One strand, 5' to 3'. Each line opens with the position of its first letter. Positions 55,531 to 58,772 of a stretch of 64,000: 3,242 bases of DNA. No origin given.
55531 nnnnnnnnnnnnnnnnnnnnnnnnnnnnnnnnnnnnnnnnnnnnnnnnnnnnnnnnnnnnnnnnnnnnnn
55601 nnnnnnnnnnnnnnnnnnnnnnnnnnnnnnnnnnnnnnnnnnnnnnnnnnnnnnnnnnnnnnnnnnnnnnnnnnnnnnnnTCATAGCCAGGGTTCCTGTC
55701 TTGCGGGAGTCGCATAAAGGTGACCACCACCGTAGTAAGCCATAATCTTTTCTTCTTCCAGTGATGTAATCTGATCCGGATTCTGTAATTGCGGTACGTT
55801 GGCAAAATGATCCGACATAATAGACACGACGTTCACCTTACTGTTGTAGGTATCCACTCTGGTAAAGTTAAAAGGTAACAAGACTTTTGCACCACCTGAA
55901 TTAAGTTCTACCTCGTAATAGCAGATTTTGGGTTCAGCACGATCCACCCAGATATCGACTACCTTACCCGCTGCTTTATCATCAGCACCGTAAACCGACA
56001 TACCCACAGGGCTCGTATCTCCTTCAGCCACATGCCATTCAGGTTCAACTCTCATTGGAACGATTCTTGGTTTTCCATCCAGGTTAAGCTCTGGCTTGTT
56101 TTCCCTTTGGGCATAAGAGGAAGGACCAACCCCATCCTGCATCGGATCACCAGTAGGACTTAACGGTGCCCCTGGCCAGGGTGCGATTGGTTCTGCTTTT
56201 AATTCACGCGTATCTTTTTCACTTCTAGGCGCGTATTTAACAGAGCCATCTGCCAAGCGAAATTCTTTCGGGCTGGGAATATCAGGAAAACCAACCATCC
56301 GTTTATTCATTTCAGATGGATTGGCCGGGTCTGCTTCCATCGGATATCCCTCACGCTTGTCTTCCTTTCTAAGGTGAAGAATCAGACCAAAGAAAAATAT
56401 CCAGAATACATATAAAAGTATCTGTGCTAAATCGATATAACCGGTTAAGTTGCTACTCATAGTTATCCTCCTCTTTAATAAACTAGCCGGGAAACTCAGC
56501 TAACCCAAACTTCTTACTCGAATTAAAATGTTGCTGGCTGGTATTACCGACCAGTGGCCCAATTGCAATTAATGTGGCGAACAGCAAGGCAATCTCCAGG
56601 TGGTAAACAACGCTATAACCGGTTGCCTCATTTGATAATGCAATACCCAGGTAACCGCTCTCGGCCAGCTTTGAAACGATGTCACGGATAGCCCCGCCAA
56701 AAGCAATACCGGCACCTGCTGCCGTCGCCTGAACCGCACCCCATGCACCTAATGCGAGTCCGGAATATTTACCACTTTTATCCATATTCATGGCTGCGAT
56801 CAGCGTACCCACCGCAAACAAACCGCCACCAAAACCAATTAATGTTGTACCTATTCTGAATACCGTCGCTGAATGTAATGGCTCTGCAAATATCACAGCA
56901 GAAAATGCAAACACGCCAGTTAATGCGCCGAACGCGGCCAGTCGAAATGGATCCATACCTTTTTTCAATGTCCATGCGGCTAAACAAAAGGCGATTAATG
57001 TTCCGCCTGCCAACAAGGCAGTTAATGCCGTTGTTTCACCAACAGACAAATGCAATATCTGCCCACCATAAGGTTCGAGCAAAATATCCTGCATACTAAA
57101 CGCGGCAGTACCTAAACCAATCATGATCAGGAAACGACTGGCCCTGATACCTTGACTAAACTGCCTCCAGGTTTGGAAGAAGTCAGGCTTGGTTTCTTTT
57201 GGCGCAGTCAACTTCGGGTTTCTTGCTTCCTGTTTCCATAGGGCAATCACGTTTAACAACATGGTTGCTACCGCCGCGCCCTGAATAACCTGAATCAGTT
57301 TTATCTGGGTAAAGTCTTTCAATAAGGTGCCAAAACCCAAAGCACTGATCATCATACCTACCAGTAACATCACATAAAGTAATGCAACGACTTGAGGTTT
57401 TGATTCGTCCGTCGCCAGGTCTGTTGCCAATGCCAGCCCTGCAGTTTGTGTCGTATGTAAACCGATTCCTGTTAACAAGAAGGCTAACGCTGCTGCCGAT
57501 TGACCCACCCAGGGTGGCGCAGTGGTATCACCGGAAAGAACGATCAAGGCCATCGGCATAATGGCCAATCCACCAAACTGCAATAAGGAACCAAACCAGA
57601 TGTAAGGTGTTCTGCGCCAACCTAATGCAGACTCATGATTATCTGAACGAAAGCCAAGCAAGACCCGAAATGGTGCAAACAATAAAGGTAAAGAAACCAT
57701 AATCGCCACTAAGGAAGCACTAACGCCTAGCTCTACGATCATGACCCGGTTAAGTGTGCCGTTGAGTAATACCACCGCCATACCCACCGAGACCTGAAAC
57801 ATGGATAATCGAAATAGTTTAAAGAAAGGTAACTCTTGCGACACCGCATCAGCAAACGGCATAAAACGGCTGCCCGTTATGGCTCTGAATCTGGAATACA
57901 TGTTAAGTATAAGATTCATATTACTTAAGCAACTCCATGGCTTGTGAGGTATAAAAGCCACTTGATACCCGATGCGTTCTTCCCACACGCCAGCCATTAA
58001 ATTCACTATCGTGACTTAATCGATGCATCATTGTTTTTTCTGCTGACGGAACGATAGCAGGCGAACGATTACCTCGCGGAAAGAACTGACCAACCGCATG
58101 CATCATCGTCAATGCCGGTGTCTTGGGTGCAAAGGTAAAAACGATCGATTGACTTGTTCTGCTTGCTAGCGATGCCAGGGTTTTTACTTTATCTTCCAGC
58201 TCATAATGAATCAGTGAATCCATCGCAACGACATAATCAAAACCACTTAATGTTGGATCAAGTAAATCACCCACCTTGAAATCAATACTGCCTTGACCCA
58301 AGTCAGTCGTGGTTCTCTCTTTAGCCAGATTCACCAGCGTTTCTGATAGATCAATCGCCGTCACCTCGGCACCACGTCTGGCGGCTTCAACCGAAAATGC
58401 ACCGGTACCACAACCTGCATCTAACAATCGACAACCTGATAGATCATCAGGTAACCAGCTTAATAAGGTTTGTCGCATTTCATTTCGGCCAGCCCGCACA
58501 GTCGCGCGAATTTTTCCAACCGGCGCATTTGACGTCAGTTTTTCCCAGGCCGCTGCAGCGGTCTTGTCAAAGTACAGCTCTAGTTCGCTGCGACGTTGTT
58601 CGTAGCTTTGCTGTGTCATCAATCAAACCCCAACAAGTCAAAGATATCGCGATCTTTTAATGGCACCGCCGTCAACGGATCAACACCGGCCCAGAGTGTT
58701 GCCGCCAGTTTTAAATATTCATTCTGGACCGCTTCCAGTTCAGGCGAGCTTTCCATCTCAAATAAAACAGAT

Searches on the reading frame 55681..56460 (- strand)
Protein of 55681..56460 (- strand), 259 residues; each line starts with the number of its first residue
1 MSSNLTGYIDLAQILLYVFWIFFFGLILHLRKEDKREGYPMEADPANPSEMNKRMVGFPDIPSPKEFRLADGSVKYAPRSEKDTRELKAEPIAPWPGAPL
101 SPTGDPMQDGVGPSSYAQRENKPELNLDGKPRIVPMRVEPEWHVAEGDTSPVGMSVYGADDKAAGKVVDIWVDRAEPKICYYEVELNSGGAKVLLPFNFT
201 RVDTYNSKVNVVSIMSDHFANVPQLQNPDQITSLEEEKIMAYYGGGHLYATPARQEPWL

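Call 58: search_protein_families(library=pfam, proteins=[window:55681-56460:-], max_evalue=0.0001)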
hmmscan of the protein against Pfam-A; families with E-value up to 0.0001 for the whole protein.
window:55681-56460:- (259 aa): 2 families
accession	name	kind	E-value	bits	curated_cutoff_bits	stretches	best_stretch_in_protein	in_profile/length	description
PF03967.18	PRCH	-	4.2e-52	176.3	27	1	4-138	2-134/134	Photosynthetic reaction centre, H-chain N-terminal region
PF05239.21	PRC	-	2.2e-11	44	21.2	1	147-211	5-71/78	PRC-barrel domain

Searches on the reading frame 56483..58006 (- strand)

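Call 58: search_protein_families(library=pfam, proteins=[window:56483-58006:-], max_evalue=0.0001)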
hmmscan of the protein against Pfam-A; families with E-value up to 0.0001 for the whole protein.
window:56483-58006:- (507 aa): 2 families
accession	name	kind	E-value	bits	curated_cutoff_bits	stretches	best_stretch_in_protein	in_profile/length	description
PF03209.21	PUCC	-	2.1e-143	478.6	21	1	84-488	1-399/401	PUCC protein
PF07690.21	MFS_1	-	4.5e-17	62.4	33.4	1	71-432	5-345/347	Major Facilitator Superfamily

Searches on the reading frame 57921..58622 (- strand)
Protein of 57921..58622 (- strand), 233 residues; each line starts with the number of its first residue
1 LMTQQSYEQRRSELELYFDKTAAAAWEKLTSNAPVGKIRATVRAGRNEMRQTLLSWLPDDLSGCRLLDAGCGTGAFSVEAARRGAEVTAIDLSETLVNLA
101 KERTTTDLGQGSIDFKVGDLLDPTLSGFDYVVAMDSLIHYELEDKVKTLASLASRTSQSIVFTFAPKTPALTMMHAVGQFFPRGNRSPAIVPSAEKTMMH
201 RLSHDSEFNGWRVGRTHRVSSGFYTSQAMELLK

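Call 58: search_protein_families(library=pfam, proteins=[window:57921-58622:-], max_evalue=0.0001)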
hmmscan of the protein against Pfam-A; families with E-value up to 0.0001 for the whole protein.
window:57921-58622:- (233 aa): 9 families
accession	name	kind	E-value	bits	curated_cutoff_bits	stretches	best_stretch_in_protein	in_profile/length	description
PF07109.17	Mg-por_mtran_C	-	1.5e-33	115.5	27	1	133-232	1-96/97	Magnesium-protoporphyrin IX methyltransferase C-terminus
PF13649.12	Methyltransf_25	-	5.5e-15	56.3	27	1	67-153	2-90/97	Methyltransferase domain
PF13847.12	Methyltransf_31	-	4.2e-13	49.6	27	1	62-155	3-100/145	Methyltransferase domain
PF08241.18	Methyltransf_11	-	5.4e-12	46.6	21.2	1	67-151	1-82/95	Methyltransferase domain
PF08242.18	Methyltransf_12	-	9.8e-11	42.7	30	1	67-153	1-89/98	Methyltransferase domain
PF13489.12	Methyltransf_23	-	1.3e-08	35.2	27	1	46-155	6-107/164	Methyltransferase domain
PF03602.21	Cons_hypoth95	-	1.8e-07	31.4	24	1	41-103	20-83/182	Conserved hypothetical protein 95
PF05175.20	MTS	-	1.5e-06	28.4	23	1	51-132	21-103/170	Methyltransferase small domain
PF02353.26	CMAS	-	4.5e-05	23.3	27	1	62-139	62-139/273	Mycolic acid cyclopropane synthetase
